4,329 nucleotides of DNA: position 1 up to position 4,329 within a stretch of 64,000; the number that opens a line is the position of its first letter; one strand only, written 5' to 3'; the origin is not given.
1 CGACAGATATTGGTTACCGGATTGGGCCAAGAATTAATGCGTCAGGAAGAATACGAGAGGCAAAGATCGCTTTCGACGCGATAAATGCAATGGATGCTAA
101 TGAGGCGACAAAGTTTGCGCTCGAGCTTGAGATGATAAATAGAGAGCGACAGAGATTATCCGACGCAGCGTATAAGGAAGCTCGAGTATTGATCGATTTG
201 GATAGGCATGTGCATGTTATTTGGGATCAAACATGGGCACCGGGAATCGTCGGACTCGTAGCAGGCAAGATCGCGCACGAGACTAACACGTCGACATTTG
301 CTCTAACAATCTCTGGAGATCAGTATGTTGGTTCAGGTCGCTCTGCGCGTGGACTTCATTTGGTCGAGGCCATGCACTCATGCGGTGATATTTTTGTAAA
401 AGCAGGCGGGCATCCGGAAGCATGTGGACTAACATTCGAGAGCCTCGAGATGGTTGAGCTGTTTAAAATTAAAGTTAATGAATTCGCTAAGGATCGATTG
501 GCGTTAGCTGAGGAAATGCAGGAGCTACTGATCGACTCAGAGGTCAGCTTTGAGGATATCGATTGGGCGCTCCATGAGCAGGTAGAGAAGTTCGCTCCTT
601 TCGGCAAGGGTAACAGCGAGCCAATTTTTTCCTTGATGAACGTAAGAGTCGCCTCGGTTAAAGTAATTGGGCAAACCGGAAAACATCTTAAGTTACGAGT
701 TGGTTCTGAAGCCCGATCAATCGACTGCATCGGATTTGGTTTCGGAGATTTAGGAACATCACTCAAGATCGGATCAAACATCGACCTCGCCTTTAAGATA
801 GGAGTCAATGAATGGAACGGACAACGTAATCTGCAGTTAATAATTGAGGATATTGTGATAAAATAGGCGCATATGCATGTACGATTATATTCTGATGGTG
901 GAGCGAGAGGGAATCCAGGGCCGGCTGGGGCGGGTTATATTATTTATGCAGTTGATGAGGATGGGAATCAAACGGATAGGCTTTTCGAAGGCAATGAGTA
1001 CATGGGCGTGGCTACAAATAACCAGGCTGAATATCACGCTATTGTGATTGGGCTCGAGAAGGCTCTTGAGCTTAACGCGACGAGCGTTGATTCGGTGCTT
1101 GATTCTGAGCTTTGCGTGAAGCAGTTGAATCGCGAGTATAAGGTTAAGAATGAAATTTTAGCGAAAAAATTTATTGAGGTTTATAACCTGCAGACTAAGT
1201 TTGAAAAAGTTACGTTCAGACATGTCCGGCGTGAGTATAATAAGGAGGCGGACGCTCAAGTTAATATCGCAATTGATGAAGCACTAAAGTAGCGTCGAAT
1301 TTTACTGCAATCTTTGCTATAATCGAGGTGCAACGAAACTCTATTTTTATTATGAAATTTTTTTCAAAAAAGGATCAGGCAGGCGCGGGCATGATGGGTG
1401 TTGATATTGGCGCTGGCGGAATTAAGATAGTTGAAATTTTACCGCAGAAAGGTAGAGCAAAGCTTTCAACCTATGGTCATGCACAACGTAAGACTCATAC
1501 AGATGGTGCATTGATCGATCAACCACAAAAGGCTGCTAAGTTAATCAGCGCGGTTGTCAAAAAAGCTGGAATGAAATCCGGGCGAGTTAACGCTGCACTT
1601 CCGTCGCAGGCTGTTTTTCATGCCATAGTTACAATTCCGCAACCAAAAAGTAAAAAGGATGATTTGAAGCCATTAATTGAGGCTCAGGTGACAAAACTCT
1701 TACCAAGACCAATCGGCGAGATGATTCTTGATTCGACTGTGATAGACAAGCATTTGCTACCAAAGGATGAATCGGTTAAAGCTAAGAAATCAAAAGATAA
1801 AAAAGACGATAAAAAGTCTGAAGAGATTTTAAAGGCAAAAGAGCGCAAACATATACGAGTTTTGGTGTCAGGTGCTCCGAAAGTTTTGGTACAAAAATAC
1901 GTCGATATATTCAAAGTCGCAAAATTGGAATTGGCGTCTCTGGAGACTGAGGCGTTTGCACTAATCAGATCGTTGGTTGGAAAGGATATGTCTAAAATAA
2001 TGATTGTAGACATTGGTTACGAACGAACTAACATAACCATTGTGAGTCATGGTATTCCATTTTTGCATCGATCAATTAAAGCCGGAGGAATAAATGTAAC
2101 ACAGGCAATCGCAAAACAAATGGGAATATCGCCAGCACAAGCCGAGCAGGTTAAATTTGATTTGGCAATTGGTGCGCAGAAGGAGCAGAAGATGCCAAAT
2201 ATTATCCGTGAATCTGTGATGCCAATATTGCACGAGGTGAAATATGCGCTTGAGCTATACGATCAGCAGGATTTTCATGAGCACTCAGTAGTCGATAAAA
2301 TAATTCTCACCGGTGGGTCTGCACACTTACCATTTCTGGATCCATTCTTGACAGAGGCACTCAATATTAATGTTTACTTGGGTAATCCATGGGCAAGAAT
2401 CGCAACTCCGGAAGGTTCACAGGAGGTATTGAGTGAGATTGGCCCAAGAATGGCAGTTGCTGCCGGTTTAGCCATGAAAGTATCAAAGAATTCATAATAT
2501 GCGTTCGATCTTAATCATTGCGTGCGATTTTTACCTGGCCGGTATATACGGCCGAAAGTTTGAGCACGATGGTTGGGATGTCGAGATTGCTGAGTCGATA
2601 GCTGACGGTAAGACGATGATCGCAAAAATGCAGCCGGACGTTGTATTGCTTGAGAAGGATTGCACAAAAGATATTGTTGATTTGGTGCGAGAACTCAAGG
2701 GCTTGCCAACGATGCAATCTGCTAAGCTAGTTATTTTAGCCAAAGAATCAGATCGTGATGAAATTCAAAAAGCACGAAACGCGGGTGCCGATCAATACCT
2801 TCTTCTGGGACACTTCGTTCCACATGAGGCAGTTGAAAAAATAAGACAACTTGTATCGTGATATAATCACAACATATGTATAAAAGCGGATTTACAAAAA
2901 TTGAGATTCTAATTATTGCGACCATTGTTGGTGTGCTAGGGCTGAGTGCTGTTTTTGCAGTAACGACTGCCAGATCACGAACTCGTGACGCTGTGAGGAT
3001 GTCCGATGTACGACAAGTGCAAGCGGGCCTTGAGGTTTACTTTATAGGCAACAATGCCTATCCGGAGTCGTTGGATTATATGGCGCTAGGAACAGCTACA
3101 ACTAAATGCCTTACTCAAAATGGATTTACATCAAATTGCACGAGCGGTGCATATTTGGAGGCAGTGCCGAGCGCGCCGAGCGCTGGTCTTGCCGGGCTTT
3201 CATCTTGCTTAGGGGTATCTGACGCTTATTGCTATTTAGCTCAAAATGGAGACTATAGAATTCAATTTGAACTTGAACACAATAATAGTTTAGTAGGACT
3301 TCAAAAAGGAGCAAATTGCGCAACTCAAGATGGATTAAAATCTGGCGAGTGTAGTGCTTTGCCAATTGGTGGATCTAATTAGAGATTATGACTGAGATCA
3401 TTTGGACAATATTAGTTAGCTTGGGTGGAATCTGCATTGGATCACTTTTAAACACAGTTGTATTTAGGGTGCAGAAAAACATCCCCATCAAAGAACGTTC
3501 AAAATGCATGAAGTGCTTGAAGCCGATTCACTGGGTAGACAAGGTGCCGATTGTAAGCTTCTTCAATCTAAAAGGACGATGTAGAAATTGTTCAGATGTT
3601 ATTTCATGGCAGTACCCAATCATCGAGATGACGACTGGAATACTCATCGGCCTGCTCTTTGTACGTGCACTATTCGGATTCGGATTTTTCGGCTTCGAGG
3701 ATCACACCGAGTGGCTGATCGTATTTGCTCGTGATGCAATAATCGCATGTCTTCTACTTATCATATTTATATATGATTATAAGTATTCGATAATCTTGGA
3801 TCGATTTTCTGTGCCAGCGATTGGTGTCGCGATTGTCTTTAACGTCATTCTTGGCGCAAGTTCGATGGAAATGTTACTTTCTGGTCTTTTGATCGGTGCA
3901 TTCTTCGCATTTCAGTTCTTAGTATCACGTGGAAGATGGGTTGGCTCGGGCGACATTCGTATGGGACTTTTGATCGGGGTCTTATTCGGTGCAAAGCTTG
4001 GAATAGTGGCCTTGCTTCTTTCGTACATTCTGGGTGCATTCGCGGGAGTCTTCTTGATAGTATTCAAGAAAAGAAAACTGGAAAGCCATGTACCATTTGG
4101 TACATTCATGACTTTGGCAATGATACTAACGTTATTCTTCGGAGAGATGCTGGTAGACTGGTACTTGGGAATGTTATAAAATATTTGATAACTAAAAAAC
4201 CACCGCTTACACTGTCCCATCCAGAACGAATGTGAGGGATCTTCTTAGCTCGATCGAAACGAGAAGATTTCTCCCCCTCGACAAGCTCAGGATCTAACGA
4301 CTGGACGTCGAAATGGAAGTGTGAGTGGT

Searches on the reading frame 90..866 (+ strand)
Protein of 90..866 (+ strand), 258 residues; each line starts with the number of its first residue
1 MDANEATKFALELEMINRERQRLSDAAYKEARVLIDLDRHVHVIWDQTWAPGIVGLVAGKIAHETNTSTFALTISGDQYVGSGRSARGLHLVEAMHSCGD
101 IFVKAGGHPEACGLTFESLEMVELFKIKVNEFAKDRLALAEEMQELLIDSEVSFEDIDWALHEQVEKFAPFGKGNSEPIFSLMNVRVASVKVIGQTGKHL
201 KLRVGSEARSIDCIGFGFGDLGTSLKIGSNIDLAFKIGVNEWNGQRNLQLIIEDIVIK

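Call 60: search_protein_families(library=pfam, proteins=[window:90-866:+], max_evalue=0.001)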
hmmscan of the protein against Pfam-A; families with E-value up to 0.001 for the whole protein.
window:90-866:+ (258 aa): 2 families
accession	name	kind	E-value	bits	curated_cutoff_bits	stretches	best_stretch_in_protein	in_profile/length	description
PF17768.7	RecJ_OB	-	4e-34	117.3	27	1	148-254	1-107/107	RecJ OB domain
PF02272.25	DHHA1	-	3e-10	40.9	25.9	1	43-134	6-101/102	DHHA1 domain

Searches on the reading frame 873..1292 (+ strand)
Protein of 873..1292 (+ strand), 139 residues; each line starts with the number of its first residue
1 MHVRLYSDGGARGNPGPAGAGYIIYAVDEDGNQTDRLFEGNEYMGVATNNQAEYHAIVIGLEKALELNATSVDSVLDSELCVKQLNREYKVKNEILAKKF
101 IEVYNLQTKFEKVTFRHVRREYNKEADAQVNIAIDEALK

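Call 60: search_protein_families(library=pfam, proteins=[window:873-1292:+], max_evalue=0.001)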
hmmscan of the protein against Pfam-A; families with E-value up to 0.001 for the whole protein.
window:873-1292:+ (139 aa): 2 families
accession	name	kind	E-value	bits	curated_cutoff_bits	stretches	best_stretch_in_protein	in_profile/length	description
PF13456.12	RVT_3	-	8.4e-19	68.1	21.6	1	7-131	2-121/123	Reverse transcriptase-like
PF00075.30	RNase_H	-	1.4e-09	38.7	25.8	1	3-119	4-120/141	RNase H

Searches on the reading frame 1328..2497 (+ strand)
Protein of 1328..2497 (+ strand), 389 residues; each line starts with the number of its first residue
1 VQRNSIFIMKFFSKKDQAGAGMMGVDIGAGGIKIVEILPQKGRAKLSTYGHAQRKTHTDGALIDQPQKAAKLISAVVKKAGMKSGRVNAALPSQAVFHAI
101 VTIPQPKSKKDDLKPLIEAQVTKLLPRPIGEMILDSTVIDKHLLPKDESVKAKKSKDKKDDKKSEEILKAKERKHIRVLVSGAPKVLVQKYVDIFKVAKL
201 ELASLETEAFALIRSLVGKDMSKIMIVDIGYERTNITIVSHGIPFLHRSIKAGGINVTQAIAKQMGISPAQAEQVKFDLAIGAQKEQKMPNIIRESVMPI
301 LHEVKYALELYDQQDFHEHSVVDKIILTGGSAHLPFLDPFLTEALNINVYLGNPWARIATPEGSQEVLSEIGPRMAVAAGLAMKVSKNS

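Call 60: search_protein_families(library=pfam, proteins=[window:1328-2497:+], max_evalue=0.001)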
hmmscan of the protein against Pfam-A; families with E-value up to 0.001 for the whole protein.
window:1328-2497:+ (389 aa): 4 families
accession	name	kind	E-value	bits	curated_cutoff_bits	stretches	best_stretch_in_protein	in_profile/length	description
PF11104.14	PilM_2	-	5e-36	124.7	27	2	171-384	121-338/340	Type IV pilus assembly protein PilM;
PF14450.12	FtsA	-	2.2e-11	44.6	31.8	1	226-364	2-114/127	Cell division protein FtsA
PF06723.19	MreB_Mbl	-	4.3e-07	29.5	27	0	224-285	147-214/327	MreB/Mbl protein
PF25216.1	Volactin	-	8.4e-06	25.9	35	1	227-343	171-289/321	Volactin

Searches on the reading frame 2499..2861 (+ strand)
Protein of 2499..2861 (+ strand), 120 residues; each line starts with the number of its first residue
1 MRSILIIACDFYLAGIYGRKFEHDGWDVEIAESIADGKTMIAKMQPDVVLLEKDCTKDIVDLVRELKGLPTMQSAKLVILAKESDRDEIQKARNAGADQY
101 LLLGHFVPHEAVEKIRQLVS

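Call 7: search_protein_families(library=pfam, proteins=[window:2499-2861:+], max_evalue=0.01)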
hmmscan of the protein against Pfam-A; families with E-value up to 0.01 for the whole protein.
window:2499-2861:+ (120 aa): 1 family
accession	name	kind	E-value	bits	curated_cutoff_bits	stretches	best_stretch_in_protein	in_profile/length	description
PF00072.30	Response_reg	-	0.00013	22.6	30.2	1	14-101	11-97/111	Response regulator receiver domain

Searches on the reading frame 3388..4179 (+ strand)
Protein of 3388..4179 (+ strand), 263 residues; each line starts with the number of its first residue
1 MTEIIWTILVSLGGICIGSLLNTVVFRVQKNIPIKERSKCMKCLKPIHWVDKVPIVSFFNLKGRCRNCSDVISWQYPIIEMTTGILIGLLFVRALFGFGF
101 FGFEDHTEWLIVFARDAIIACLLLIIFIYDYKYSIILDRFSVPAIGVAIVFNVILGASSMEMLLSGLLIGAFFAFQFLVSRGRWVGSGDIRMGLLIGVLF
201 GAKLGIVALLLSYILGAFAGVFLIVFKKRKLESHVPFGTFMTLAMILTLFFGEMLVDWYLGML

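Call 7: search_protein_families(library=pfam, proteins=[window:3388-4179:+], max_evalue=0.01)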
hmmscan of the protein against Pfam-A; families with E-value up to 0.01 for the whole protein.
window:3388-4179:+ (263 aa): 2 families
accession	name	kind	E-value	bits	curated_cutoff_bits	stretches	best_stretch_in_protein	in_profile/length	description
PF06750.18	A24_N_bact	-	4.3e-25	88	23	1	14-93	3-83/84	Bacterial Peptidase A24 N-terminal domain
PF01478.23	Peptidase_A24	-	5.6e-09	36.8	26.5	1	118-220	2-103/104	Type IV leader peptidase family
